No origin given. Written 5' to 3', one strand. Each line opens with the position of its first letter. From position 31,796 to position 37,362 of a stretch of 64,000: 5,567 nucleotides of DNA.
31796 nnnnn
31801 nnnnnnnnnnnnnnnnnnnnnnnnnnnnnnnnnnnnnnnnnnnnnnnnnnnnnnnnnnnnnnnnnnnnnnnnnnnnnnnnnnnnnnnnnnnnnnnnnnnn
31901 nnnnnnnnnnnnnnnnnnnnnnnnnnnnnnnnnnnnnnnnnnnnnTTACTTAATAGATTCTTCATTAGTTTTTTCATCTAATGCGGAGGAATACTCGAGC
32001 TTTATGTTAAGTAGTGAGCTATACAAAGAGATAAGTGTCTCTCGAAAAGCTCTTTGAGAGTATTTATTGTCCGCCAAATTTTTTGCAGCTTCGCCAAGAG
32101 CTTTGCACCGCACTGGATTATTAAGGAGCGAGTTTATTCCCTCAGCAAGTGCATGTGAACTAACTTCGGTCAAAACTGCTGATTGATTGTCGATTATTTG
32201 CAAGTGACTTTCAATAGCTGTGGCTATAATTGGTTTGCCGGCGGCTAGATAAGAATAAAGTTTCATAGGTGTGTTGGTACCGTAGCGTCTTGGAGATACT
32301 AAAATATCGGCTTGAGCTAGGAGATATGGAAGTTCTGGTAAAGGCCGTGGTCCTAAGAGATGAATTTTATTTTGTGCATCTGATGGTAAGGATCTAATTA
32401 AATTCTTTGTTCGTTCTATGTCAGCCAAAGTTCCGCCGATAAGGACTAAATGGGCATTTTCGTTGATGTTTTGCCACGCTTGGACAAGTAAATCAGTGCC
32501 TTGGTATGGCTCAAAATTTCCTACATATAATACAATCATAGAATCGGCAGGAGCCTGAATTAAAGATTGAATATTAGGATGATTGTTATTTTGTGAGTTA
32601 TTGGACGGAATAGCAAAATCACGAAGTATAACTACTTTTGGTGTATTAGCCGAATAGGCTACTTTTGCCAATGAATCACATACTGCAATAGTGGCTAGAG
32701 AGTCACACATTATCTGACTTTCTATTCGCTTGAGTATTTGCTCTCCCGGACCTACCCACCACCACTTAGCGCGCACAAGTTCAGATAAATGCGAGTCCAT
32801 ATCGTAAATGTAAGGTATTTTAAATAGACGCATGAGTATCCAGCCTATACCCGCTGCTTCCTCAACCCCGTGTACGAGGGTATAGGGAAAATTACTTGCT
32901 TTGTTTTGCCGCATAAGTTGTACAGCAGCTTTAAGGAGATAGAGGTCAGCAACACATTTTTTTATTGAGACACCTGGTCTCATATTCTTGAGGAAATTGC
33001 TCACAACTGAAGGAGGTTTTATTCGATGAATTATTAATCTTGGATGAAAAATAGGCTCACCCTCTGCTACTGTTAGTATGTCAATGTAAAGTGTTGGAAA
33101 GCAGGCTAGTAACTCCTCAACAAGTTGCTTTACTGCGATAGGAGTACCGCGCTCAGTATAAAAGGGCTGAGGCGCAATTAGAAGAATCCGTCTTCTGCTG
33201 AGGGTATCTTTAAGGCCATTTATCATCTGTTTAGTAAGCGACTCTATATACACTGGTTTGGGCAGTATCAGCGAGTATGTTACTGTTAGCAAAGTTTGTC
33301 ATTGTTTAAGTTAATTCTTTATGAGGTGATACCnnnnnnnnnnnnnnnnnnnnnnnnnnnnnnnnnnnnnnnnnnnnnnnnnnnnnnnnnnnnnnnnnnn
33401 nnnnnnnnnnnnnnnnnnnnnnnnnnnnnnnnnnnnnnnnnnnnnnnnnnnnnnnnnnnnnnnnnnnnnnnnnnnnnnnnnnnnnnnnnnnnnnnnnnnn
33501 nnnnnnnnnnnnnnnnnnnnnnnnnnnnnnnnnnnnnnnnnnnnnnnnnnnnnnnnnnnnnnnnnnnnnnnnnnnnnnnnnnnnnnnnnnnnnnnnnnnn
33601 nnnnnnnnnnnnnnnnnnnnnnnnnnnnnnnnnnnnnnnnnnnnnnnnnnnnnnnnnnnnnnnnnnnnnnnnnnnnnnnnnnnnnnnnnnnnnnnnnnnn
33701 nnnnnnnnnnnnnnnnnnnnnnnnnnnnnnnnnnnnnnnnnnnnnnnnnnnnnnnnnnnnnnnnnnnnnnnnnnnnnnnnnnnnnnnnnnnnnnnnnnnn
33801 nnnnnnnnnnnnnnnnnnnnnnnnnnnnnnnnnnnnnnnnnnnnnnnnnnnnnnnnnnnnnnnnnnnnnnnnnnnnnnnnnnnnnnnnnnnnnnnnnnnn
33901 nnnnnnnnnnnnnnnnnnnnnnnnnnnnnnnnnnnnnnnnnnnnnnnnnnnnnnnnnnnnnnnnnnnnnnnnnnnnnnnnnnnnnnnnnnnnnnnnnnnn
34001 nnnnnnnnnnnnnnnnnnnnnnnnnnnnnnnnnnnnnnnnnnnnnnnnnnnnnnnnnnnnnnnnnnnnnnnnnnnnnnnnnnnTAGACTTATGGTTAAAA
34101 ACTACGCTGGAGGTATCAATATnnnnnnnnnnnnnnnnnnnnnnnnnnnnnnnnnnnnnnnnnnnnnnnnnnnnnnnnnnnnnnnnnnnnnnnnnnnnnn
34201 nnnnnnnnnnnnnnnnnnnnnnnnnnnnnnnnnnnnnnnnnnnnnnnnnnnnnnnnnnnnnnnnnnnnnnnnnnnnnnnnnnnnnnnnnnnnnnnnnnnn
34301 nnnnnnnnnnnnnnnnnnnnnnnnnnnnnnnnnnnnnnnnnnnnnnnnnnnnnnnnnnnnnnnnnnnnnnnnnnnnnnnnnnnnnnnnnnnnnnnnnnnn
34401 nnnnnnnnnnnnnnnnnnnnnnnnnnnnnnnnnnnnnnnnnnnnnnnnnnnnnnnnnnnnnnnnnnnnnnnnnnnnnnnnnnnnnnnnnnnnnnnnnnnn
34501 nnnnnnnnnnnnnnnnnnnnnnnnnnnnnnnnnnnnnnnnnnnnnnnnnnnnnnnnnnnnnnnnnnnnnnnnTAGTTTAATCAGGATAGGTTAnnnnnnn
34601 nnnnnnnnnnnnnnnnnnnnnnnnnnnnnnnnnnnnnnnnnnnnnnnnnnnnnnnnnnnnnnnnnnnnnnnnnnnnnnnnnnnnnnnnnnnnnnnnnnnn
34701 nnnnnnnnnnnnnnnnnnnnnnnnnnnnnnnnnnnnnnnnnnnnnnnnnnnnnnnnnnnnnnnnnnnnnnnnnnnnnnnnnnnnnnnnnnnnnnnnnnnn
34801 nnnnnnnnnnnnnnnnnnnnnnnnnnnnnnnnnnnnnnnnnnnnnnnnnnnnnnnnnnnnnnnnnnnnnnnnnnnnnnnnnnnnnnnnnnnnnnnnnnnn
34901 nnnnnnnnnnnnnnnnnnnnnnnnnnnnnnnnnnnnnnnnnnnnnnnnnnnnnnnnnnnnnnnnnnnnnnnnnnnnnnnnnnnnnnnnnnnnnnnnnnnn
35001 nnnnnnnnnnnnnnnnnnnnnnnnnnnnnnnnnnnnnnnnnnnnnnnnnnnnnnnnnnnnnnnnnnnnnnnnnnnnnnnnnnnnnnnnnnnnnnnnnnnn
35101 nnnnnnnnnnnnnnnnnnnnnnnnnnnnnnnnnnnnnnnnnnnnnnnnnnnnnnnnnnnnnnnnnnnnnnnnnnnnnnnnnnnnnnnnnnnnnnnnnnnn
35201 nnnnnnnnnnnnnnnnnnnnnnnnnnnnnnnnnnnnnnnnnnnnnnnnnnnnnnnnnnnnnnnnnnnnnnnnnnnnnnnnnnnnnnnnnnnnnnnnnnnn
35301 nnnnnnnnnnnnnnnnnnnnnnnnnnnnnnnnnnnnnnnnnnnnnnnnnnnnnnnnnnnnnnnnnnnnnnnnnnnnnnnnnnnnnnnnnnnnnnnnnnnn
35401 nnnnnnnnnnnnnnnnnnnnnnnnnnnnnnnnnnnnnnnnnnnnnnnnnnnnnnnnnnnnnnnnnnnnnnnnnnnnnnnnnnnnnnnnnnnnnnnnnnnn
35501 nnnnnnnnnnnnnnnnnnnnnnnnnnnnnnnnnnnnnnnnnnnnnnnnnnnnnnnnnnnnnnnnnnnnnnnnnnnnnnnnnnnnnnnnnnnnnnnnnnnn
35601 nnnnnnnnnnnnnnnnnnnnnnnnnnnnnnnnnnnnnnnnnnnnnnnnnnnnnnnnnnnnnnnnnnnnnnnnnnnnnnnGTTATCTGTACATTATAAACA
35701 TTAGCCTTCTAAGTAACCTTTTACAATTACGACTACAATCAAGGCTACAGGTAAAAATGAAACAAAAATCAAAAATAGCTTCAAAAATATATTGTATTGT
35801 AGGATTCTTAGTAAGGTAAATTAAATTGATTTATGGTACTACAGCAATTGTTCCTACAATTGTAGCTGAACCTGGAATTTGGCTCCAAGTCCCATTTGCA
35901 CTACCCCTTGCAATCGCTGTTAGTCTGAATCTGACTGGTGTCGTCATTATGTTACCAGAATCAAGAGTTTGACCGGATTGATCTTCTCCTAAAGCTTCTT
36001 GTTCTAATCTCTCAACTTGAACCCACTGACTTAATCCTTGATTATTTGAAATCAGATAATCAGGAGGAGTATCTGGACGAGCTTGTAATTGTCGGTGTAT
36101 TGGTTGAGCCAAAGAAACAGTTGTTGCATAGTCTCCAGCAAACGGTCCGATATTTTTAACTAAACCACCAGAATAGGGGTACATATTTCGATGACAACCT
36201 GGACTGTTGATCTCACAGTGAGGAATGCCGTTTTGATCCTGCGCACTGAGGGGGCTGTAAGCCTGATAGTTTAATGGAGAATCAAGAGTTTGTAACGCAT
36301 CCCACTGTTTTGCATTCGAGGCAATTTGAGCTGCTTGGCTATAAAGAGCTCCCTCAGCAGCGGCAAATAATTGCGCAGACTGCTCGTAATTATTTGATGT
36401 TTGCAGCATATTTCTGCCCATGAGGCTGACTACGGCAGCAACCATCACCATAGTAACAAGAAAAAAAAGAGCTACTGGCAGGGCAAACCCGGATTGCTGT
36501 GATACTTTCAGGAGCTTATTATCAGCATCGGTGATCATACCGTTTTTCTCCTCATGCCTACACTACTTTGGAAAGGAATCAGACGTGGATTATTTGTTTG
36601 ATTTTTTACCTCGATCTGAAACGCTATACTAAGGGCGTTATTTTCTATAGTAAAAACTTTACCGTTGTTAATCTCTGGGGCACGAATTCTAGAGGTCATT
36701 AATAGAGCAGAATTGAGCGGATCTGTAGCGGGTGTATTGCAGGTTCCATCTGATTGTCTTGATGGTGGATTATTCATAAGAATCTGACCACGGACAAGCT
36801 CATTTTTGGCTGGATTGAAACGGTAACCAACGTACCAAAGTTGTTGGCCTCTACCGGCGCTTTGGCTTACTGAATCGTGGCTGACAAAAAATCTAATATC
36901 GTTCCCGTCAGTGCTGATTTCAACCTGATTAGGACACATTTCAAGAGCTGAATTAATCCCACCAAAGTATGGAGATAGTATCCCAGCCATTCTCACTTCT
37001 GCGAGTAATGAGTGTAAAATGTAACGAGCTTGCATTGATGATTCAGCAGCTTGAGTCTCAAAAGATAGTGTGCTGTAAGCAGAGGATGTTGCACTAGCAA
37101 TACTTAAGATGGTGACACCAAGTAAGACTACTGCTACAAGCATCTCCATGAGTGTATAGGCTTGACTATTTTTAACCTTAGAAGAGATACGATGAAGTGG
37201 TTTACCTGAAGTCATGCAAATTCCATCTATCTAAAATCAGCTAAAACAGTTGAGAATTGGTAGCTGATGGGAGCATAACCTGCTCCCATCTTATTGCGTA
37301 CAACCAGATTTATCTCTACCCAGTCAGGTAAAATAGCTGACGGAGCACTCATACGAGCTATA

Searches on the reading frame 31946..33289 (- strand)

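Call 34: search_protein_families(library=ncbifam, proteins=[window:31946-33289:-], max_evalue=1e-10)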
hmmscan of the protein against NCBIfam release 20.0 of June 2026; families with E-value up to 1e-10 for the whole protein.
window:31946-33289:- (447 aa): 3 families
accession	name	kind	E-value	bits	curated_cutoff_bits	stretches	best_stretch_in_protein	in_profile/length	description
NF007640.0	PRK10307.1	subfamily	5.6e-17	61.8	276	1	210-419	187-400/411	WcaI family glycosyltransferase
NF038295.1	EPS_HpsP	equivalog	4.5e-15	55.6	550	1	215-426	175-387/388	hormogonium polysaccharide biosynthesis glycosyltransferase HpsP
TIGR04063.1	stp3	hypoth_equivalog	2.7e-12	46.3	442.05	1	186-411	147-380/397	TIGR04063 family PEP-CTERM/XrtA system glycosyltransferase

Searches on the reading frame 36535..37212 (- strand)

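Call 12: search_protein_families(library=pfam, proteins=[window:36535-37212:-], max_evalue=0.001)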
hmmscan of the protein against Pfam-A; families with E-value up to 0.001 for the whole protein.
window:36535-37212:- (225 aa): 1 family
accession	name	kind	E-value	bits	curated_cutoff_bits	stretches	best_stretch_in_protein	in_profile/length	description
PF07963.17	N_methyl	-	6.4e-05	22.8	21.2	1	14-38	2-26/27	Prokaryotic N-terminal methylation motif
